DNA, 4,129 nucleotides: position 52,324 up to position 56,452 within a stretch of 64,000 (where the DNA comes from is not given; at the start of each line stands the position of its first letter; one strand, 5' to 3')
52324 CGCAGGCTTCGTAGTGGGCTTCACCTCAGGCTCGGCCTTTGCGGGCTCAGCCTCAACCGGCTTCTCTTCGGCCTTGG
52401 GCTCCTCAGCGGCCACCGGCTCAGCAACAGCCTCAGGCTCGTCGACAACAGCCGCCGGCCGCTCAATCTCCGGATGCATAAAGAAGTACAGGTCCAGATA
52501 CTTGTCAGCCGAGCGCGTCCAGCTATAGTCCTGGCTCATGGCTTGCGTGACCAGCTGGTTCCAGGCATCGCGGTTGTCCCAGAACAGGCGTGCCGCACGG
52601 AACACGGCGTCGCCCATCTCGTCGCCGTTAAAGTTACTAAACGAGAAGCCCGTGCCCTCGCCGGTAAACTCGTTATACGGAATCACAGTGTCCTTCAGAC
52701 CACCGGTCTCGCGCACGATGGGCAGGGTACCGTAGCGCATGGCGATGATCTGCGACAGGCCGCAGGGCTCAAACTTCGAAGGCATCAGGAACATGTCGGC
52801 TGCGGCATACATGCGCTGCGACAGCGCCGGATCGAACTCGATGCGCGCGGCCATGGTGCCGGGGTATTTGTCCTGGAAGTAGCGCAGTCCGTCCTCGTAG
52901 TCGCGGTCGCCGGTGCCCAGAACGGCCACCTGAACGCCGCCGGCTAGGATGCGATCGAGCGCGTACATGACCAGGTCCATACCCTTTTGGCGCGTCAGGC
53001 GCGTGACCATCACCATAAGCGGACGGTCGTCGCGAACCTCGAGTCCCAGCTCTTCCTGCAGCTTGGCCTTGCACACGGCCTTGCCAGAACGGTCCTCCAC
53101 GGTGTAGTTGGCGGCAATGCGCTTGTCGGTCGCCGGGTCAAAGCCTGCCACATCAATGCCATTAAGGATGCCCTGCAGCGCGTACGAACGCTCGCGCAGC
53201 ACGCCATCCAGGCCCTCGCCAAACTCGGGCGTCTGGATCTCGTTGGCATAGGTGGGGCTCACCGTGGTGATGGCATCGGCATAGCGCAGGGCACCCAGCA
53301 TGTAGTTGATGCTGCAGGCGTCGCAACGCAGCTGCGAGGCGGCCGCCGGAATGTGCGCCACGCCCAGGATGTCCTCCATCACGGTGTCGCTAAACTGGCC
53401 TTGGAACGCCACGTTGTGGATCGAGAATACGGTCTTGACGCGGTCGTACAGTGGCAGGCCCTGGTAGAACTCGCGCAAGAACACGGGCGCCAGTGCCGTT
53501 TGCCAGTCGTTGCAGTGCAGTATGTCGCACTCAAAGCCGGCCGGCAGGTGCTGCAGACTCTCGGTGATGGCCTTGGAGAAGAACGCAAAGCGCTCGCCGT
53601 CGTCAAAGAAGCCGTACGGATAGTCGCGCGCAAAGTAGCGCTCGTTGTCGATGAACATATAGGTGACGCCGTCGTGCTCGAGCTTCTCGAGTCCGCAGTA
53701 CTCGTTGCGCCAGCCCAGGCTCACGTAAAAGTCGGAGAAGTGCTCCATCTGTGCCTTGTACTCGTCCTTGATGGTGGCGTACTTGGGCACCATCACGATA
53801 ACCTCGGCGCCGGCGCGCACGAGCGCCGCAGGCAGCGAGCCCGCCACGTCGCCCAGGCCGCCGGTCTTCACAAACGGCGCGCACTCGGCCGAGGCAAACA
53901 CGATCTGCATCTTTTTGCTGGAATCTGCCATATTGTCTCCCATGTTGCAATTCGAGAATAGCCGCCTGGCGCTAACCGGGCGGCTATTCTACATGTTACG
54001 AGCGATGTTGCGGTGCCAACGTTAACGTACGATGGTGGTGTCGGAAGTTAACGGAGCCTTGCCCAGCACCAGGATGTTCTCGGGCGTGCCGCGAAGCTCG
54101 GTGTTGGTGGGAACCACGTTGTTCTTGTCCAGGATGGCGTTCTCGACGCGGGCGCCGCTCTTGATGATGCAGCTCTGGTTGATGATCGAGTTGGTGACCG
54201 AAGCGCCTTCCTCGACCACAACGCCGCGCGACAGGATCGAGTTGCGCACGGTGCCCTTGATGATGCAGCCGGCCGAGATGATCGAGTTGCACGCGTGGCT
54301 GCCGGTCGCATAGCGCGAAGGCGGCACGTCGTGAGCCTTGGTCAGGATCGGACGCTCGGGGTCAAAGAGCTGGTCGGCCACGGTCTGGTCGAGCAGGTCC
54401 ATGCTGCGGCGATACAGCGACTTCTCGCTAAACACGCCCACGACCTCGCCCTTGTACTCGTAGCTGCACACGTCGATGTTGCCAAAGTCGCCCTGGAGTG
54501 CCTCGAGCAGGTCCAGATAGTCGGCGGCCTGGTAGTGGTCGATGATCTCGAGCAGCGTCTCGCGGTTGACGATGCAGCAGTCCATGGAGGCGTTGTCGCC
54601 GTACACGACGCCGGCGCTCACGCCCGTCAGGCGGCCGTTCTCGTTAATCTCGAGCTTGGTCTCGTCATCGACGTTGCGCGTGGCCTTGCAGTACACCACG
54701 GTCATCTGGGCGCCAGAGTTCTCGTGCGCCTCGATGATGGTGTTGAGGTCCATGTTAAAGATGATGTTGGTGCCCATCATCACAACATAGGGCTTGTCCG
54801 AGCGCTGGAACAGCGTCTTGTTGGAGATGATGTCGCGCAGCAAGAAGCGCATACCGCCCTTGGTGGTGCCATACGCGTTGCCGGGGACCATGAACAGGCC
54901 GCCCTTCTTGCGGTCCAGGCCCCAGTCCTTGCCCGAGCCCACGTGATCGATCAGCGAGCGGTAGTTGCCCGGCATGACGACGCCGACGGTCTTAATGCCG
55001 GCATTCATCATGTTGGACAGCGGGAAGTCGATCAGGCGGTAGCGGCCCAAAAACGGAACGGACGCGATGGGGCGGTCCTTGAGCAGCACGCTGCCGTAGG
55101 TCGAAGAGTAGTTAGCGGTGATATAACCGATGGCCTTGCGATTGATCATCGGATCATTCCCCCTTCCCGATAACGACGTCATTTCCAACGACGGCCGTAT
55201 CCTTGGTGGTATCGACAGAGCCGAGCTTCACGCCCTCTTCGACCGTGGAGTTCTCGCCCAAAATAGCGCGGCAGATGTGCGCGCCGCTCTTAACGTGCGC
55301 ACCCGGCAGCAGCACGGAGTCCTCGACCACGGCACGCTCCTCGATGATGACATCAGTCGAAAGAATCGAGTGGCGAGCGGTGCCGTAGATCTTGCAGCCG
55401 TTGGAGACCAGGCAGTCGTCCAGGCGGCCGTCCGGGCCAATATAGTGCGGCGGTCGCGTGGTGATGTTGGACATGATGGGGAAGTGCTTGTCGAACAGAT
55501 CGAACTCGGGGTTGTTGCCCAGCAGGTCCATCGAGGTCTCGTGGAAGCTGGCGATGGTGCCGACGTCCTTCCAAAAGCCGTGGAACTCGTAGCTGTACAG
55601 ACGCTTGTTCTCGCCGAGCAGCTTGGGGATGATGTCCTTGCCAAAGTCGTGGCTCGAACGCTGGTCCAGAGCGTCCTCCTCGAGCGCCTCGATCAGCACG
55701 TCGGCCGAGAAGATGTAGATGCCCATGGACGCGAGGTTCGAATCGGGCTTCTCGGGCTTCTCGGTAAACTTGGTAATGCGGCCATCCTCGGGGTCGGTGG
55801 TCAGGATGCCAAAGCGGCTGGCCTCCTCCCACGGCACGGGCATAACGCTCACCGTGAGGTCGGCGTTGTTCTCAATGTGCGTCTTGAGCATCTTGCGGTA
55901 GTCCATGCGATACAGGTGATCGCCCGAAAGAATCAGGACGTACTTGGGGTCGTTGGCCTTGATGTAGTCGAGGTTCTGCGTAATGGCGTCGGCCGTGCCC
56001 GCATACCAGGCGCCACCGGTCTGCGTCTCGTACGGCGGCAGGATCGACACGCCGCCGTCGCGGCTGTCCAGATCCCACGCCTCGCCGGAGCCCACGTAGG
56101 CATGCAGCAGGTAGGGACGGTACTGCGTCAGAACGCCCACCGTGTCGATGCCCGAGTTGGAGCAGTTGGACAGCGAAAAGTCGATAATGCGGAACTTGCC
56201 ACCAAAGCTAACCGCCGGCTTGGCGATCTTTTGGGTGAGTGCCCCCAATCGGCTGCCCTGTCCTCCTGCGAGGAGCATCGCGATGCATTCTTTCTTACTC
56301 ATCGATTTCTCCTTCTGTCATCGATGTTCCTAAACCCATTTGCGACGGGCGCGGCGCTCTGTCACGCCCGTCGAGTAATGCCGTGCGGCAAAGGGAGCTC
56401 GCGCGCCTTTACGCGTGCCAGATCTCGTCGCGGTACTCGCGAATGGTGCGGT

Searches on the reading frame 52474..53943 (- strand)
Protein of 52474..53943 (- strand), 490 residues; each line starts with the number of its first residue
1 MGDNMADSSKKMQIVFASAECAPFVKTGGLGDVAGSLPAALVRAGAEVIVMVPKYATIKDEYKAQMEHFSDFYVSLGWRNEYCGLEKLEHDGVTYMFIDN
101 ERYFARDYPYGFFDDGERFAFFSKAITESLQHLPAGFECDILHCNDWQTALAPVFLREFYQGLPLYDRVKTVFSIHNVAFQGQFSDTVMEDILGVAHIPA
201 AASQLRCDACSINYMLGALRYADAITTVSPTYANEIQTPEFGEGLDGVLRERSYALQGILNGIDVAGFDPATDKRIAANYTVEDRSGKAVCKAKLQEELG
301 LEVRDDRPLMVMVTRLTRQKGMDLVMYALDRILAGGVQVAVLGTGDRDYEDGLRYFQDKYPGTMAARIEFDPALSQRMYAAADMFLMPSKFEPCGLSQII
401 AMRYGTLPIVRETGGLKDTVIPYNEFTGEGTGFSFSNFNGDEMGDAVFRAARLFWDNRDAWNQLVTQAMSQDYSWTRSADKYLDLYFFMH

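Call 25: search_protein_representatives(protein=window:52474-53943:-)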
Query: 490 residues. Proteins with E-value up to 0.001 (for the whole library): 19868; up to 1e-10: 10988; up to 1e-30: 4269. The best 150 are listed.
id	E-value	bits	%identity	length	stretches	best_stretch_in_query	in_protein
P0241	1.8e-252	854.3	76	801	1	9-490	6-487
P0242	3.3e-224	761.1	99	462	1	5-340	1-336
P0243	1.9e-199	679.4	61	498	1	9-490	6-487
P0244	2.8e-185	632.7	58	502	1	8-487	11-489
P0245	7.9e-178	608.1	98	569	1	215-490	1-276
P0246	2.2e-149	514.3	52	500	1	7-486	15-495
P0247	2.9e-146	504.0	48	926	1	6-486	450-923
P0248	1.7e-141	488.3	48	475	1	12-487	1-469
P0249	1.9e-141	488.2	46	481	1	13-487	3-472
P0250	4.0e-141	487.0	48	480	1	12-487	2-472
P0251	4.4e-140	483.6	47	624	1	12-486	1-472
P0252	2.2e-139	481.4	48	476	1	12-486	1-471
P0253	6.2e-139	479.8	50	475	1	12-486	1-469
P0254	1.7e-138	478.4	46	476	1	12-486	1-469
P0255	4.2e-138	477.1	48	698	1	11-487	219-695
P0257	1.7e-137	475.1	48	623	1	12-487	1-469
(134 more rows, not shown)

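Call 38: find_encoding_contigs(protein=P0251, flank=10000, max_places=1)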
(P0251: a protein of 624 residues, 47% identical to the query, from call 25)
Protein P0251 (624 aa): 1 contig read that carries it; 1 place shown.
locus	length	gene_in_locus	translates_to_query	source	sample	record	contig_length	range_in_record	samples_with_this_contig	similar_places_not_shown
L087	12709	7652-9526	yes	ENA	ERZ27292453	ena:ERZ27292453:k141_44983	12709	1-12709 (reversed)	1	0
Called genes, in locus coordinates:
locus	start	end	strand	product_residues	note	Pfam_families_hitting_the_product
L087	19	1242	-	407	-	PF00375:SDF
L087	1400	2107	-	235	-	PF01177:Asp_Glu_race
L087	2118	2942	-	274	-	PF01925:TauE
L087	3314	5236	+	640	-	PF22019:GlgB_N, PF02922:CBM_48, PF00128:Alpha-amylase, PF02806:Alpha-amylase_C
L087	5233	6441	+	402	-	PF00483:NTP_transferase, PF25084:LbH_EIF2B (weak), PF24894:Hexapep_GlmU, PF25087:GMPPB_C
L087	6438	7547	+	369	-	PF00483:NTP_transferase, PF24894:Hexapep_GlmU, PF25084:LbH_EIF2B (weak)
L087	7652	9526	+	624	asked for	PF08323:Glyco_transf_5, PF20706:GT4-conflict (faint), PF00534:Glycos_transf_1, PF13692:Glyco_trans_1_4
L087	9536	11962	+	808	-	PF00343:Phosphorylase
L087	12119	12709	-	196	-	?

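Call 39: find_encoding_contigs(protein=P0257, flank=10000, max_places=1)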
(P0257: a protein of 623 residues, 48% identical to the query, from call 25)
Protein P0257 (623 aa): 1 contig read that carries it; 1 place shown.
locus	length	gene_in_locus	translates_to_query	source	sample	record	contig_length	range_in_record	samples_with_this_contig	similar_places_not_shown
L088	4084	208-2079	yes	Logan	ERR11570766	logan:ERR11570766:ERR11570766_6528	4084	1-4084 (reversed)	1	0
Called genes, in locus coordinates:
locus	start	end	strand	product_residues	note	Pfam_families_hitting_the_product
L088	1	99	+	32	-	?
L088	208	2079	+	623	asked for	PF08323:Glyco_transf_5, PF00534:Glycos_transf_1, PF13692:Glyco_trans_1_4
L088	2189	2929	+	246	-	-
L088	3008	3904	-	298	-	PF00126:HTH_1, PF03466:LysR_substrate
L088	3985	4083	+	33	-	?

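Call 42: find_encoding_contigs(protein=P0243, flank=10000, max_places=1)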
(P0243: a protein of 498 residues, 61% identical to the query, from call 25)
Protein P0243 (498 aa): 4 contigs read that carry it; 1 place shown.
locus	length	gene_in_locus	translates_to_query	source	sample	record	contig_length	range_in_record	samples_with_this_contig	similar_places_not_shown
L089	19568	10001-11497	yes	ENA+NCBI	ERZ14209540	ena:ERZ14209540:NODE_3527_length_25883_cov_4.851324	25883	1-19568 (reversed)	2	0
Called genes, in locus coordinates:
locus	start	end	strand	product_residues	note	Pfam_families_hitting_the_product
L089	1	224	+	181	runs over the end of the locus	PF02915:Rubrerythrin, PF23458:DUF7130 (faint), PF21349:RUBY_RBDX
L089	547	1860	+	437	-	PF01053:Cys_Met_Meta_PP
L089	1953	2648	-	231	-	PF00730:HhH-GPD, PF00633:HHH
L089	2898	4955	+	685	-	PF02922:CBM_48, PF00128:Alpha-amylase, PF02806:Alpha-amylase_C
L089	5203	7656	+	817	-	PF00343:Phosphorylase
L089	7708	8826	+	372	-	PF00483:NTP_transferase, PF12804:NTP_transf_3 (faint), PF25084:LbH_EIF2B, PF24894:Hexapep_GlmU, PF25087:GMPPB_C (weak)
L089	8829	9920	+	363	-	PF00483:NTP_transferase, PF24894:Hexapep_GlmU, PF25084:LbH_EIF2B, PF25087:GMPPB_C (weak), PF00132:Hexapep (faint)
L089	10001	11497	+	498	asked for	PF08323:Glyco_transf_5, PF20706:GT4-conflict (faint), PF00534:Glycos_transf_1, PF13692:Glyco_trans_1_4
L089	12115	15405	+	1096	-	PF00128:Alpha-amylase, PF02446:Glyco_hydro_77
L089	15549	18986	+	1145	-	PF17757:UvrB_inter, PF02559:CarD_TRCF_RID, PF00270:DEAD, PF04851:ResIII, PF00271:Helicase_C, PF03461:TRCF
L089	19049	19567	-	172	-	?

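Call 63: list_cluster_members(proteins=[P0243, P0251, P0257, P0244, P0241, P0013, P0044, P0009, P0033, P0116])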
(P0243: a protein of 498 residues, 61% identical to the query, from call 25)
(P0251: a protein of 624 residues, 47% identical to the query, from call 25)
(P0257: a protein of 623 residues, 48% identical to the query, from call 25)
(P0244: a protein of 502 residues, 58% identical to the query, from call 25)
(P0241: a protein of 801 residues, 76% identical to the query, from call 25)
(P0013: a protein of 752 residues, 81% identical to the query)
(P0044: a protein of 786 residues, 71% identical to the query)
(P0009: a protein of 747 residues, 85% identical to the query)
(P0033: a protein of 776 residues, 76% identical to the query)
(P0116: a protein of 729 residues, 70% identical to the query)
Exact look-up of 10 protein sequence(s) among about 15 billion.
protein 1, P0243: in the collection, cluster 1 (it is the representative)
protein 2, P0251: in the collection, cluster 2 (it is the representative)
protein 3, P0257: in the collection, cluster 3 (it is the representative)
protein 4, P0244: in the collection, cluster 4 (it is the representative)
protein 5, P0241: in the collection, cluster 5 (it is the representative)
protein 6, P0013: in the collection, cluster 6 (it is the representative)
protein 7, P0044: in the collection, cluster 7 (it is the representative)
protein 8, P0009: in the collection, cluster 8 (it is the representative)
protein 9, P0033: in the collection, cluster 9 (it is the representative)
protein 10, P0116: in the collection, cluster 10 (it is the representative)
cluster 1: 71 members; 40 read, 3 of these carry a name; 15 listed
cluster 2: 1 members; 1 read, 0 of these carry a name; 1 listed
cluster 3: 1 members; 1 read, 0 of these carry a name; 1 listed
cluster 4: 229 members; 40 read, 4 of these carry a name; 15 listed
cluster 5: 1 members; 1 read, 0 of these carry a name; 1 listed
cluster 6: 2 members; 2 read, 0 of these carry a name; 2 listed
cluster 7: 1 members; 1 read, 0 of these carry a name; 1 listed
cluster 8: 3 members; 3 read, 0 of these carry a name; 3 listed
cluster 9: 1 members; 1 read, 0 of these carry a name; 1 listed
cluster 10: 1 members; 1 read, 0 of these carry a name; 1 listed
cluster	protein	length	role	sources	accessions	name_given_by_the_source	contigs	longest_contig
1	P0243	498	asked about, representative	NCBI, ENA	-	-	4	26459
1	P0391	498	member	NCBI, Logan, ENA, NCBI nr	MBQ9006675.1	MAG: glycogen synthase GlgA [Atopobiaceae bacterium] | glycogen synthase GlgA [Atopobiaceae bacterium]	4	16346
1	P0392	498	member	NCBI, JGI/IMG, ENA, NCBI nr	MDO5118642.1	MAG: glycogen synthase GlgA [Coriobacteriales bacterium] | starch synthase | glycogen synthase GlgA [Coriobacteriales bacterium]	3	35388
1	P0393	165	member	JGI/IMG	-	starch synthase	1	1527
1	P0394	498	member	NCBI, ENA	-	-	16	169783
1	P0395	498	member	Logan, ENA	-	-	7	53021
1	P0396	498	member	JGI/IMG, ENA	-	-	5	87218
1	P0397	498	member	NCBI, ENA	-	-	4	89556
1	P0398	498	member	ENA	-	-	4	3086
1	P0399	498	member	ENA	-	-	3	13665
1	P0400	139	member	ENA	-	-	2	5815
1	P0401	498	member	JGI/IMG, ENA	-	-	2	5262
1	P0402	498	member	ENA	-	-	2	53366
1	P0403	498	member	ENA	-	-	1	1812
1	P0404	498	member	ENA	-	-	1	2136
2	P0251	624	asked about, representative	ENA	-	-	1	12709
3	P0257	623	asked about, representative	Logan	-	-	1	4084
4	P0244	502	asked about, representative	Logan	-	-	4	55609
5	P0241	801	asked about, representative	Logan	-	-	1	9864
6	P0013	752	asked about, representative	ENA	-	-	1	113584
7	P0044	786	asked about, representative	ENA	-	-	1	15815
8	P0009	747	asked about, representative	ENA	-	-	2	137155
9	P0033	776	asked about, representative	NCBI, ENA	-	-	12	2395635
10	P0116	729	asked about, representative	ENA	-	-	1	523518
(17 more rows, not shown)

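Call 64: find_encoding_contigs(protein=P0244, flank=10000, max_places=1)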
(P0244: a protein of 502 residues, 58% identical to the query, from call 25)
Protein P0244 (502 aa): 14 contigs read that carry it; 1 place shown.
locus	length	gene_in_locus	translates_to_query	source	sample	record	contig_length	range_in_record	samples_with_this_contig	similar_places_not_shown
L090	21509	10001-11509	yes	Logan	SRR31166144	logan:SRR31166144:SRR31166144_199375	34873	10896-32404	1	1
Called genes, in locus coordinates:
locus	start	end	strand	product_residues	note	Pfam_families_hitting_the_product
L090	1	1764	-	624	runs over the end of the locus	PF05239:PRC (weak), PF03448:MgtE_N, PF14841:FliG_M (faint), PF00571:CBS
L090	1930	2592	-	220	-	PF00730:HhH-GPD, PF00633:HHH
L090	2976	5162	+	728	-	PF02922:CBM_48, PF00128:Alpha-amylase, PF02806:Alpha-amylase_C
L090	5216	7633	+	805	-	PF00343:Phosphorylase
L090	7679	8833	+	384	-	PF00483:NTP_transferase, PF12804:NTP_transf_3 (weak), PF25087:GMPPB_C (weak), PF24894:Hexapep_GlmU, PF25084:LbH_EIF2B (weak)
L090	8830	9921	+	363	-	PF00483:NTP_transferase, PF24894:Hexapep_GlmU, PF25084:LbH_EIF2B (weak), PF25087:GMPPB_C (weak)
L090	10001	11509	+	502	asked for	PF08323:Glyco_transf_5, PF13439:Glyco_transf_4 (faint), PF13579:Glyco_trans_4_4 (faint), PF00534:Glycos_transf_1, PF13692:Glyco_trans_1_4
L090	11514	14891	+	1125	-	PF00128:Alpha-amylase, PF02446:Glyco_hydro_77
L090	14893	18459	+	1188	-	PF17757:UvrB_inter, PF02559:CarD_TRCF_RID, PF00270:DEAD, PF04851:ResIII, PF00271:Helicase_C, PF03461:TRCF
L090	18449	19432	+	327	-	PF03819:MazG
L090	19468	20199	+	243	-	PF04977:DivIC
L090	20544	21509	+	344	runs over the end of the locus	PF02541:Ppx-GppA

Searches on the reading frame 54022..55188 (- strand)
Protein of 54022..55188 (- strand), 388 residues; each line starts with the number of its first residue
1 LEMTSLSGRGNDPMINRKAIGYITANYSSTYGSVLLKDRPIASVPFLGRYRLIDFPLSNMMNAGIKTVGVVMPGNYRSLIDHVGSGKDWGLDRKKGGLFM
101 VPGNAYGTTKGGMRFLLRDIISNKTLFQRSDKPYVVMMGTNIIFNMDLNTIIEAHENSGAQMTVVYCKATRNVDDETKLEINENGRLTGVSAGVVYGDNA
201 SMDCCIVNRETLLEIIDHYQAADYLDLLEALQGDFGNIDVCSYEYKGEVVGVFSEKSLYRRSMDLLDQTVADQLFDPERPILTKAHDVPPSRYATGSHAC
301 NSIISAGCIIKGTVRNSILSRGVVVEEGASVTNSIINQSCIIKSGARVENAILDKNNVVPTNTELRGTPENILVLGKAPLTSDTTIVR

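Call 3: search_protein_families(library=pfam, proteins=[window:54022-55188:-])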
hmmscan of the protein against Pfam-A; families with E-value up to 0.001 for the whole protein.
window:54022-55188:- (388 aa): 4 families
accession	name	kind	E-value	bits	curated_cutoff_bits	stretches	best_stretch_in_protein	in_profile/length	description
PF24894.1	Hexapep_GlmU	-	1.8e-16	60.6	23.3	1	296-364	13-82/104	GlmU-like, C-terminal hexapeptide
PF00483.29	NTP_transferase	-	2.1e-10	41.1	21.2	1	43-167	24-136/245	Nucleotidyl transferase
PF25084.1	LbH_EIF2B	-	7.6e-06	26.3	54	1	296-364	33-104/105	EIF2B subunit epsilon LbH domain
PF25247.1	LbH_GLGC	-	0.00011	22.6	27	0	289-336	4-51/135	GLGC left-handed parallel beta-helix domain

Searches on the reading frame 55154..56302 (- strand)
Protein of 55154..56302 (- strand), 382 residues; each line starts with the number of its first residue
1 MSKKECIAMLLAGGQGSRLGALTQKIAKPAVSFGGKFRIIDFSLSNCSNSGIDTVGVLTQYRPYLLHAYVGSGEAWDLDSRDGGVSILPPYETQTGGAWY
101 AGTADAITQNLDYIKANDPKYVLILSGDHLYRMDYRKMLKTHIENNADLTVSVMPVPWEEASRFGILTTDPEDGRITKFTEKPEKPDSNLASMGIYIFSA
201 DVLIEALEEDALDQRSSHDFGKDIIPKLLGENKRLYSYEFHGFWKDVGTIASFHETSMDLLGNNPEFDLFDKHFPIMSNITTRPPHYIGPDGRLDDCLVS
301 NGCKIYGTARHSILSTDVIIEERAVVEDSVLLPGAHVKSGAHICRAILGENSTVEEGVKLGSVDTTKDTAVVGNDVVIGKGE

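Call 3: search_protein_families(library=pfam, proteins=[window:55154-56302:-])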
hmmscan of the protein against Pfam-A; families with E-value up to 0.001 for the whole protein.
window:55154-56302:- (382 aa): 5 families
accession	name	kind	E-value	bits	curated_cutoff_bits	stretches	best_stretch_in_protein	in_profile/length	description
PF00483.29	NTP_transferase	-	9.2e-68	228.9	21.2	1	8-261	2-243/245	Nucleotidyl transferase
PF24894.1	Hexapep_GlmU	-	6.4e-15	55.6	23.3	1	291-369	13-91/104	GlmU-like, C-terminal hexapeptide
PF25084.1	LbH_EIF2B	-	5.9e-07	29.9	54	1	301-379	26-100/105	EIF2B subunit epsilon LbH domain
PF12804.13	NTP_transf_3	-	2.6e-05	24.9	27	1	8-152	1-121/160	MobA-like NTP transferase domain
PF00132.30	Hexapep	-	0.00052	20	27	0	330-361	3-35/36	Bacterial transferase hexapeptide (six repeats)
